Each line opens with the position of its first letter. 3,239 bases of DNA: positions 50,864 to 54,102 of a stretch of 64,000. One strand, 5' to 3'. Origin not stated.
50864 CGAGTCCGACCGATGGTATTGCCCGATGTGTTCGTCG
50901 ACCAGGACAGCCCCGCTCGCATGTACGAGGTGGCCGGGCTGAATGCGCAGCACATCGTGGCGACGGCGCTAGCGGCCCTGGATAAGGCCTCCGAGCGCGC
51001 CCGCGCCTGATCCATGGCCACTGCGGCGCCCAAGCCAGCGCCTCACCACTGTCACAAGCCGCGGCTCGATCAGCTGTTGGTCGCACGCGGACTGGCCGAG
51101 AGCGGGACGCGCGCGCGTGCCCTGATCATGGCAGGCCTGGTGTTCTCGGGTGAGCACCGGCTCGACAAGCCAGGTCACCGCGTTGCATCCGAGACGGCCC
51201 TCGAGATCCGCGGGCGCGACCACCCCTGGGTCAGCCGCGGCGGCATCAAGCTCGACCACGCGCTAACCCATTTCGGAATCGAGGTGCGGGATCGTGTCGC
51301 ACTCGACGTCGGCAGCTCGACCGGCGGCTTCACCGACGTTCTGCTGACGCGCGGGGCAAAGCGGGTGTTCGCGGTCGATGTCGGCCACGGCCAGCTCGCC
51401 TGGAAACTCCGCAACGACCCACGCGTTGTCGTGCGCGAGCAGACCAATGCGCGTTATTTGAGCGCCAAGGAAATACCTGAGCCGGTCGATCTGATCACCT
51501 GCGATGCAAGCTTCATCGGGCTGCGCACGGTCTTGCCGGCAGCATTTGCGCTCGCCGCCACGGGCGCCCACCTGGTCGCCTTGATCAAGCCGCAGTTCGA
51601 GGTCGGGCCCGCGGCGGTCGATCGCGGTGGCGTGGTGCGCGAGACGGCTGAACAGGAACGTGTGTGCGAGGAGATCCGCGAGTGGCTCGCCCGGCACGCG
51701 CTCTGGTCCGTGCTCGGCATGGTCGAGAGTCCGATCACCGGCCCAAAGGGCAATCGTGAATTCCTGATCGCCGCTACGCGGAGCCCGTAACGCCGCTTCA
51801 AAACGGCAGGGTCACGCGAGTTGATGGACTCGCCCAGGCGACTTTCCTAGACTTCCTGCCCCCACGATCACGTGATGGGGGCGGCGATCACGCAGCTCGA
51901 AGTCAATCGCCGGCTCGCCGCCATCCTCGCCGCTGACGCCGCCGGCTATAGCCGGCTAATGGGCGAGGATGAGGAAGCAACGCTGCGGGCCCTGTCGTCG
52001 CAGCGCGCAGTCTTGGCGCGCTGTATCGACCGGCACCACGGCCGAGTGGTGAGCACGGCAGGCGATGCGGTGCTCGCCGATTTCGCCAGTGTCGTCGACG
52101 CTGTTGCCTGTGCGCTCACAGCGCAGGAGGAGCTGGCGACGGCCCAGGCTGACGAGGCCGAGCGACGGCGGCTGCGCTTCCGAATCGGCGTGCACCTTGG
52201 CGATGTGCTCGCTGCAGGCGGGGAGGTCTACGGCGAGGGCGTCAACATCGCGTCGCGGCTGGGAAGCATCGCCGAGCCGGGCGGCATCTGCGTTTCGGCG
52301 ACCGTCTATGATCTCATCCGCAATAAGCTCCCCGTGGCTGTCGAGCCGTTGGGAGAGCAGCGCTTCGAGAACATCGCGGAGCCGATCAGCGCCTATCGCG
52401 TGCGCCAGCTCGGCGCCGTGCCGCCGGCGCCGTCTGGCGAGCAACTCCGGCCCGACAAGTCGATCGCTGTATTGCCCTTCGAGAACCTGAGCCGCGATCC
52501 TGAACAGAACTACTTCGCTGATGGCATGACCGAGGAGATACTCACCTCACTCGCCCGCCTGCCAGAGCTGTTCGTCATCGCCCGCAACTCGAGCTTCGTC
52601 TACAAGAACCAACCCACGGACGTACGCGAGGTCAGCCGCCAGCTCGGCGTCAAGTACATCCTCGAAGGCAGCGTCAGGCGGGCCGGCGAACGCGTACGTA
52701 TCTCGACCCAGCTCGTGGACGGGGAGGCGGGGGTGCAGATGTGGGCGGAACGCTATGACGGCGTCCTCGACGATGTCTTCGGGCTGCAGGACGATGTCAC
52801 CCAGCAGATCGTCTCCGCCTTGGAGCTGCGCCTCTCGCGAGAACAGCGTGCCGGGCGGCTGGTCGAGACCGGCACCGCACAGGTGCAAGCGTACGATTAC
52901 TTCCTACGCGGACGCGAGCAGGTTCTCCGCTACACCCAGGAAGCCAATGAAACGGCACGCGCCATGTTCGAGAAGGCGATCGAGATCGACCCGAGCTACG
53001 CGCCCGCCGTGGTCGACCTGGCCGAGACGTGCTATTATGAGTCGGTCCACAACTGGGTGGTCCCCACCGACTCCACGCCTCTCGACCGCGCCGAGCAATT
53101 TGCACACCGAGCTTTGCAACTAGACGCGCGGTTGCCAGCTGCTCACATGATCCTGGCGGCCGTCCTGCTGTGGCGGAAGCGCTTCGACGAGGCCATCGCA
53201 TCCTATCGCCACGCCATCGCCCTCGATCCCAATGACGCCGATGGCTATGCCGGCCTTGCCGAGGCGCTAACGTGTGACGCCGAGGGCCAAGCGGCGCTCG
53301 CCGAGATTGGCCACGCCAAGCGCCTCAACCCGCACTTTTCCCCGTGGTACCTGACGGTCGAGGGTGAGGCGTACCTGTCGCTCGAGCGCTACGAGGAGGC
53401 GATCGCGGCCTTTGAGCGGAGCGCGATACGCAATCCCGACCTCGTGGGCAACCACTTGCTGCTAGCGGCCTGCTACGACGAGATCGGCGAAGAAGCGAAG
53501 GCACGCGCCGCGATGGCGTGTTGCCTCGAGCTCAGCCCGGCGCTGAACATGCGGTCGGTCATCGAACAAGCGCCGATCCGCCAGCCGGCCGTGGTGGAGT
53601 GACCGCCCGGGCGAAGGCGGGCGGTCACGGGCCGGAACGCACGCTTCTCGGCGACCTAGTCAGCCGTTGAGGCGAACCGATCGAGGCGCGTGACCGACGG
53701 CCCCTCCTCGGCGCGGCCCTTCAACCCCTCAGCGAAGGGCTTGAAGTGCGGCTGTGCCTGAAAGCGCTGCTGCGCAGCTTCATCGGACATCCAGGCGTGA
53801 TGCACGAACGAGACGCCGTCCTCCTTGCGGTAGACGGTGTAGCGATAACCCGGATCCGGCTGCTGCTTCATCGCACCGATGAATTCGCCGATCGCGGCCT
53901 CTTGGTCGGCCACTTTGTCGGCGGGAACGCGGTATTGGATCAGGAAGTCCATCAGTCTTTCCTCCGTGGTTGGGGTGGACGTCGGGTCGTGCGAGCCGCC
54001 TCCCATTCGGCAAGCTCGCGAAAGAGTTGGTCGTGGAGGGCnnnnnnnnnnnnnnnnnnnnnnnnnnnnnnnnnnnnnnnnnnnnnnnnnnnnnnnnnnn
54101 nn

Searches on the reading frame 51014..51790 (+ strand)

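Call 62: search_protein_families(library=pfam, proteins=[window:51014-51790:+], max_evalue=0.001)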
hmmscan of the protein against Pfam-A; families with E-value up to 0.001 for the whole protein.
window:51014-51790:+ (258 aa): 2 families
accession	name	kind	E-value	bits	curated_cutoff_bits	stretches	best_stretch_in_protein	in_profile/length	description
PF01728.25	FtsJ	-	3.9e-46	157.7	24.1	1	72-254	1-179/181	FtsJ-like methyltransferase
PF01479.30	S4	-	4.1e-07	30.1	22.8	1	17-58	2-43/48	S4 domain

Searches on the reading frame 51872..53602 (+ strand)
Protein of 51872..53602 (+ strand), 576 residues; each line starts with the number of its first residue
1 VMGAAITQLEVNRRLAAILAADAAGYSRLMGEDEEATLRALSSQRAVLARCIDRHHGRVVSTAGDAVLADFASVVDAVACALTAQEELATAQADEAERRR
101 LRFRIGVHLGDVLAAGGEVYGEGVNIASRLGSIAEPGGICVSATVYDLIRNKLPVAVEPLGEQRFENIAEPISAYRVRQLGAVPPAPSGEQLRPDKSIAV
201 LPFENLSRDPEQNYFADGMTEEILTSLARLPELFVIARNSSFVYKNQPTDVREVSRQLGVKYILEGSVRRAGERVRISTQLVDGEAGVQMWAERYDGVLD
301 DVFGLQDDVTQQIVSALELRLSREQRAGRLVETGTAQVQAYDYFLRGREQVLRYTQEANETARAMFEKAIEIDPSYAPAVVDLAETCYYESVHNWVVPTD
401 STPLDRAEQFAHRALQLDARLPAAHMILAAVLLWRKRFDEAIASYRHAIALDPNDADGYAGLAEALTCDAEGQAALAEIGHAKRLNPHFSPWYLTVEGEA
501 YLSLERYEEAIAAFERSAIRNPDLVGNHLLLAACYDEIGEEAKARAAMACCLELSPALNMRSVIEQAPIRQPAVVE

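Call 62: search_protein_families(library=pfam, proteins=[window:51872-53602:+], max_evalue=0.001)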
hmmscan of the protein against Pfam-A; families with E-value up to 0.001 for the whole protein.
window:51872-53602:+ (576 aa): 14 families
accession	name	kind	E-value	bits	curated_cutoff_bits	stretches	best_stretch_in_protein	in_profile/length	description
PF00515.34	TPR_1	-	6.4e-15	54.7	27.8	1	423-455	2-34/34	Tetratricopeptide repeat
PF13414.12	TPR_11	-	1.1e-13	51.1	26.8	1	436-466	8-38/42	TPR repeat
PF13181.12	TPR_8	-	9.2e-13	47.7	25.7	0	498-517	8-27/34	Tetratricopeptide repeat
PF07719.23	TPR_2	-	5.1e-12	45.4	27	2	423-455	2-34/34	Tetratricopeptide repeat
PF00211.25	Guanylate_cyc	-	1.3e-10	41.6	21.9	1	17-152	10-157/183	Adenylate and Guanylate cyclase catalytic domain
PF13431.12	TPR_17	-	1.5e-10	41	24.4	0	445-473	2-28/34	Tetratricopeptide repeat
PF14559.12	TPR_19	-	3.9e-10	40.3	25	0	436-477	5-46/68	Tetratricopeptide repeat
PF23914.1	TPR_CcmH_CycH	-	3.4e-07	30.7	42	0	425-471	53-99/158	Cytochrome c-type biogenesis protein H TPR domain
PF13428.12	TPR_14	-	1.5e-06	28.7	23.5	1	422-464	1-43/44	Tetratricopeptide repeat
PF13424.12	TPR_12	-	1.4e-05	25.6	30.1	0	424-456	5-36/77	Tetratricopeptide repeat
PF13432.12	TPR_16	-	2.4e-05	25.1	32.7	0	497-548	3-54/65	Tetratricopeptide repeat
PF13174.12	TPR_6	-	3.4e-05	24.6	26.3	0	498-522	7-31/33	Tetratricopeptide repeat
PF12895.13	ANAPC3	-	4.1e-05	24.2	27.2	0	498-547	30-78/82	Anaphase-promoting complex, cyclosome, subunit 3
PF24575.1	TPR_Slam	-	0.00059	20.7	35.2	0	431-476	56-101/104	Surface lipoprotein assembly modifier, N-terminal TPR repeats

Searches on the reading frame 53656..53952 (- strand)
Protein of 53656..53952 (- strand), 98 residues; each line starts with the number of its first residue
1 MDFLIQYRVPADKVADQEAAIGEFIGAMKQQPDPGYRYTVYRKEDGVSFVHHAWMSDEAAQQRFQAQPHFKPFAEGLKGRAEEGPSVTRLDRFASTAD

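Call 5: search_protein_families(library=pfam, proteins=[window:53656-53952:-], max_evalue=0.1)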
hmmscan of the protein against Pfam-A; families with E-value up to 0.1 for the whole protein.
window:53656-53952:- (98 aa): 1 family
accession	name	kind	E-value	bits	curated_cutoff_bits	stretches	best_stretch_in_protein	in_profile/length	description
PF03992.22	ABM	-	8.9e-05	23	23.1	1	5-75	6-77/78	Antibiotic biosynthesis monooxygenase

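Call 6: search_protein_families(library=ncbifam, proteins=[window:53656-53952:-], max_evalue=0.1)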
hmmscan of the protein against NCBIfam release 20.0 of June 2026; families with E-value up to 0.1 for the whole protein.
window:53656-53952:- (98 aa): 0 families
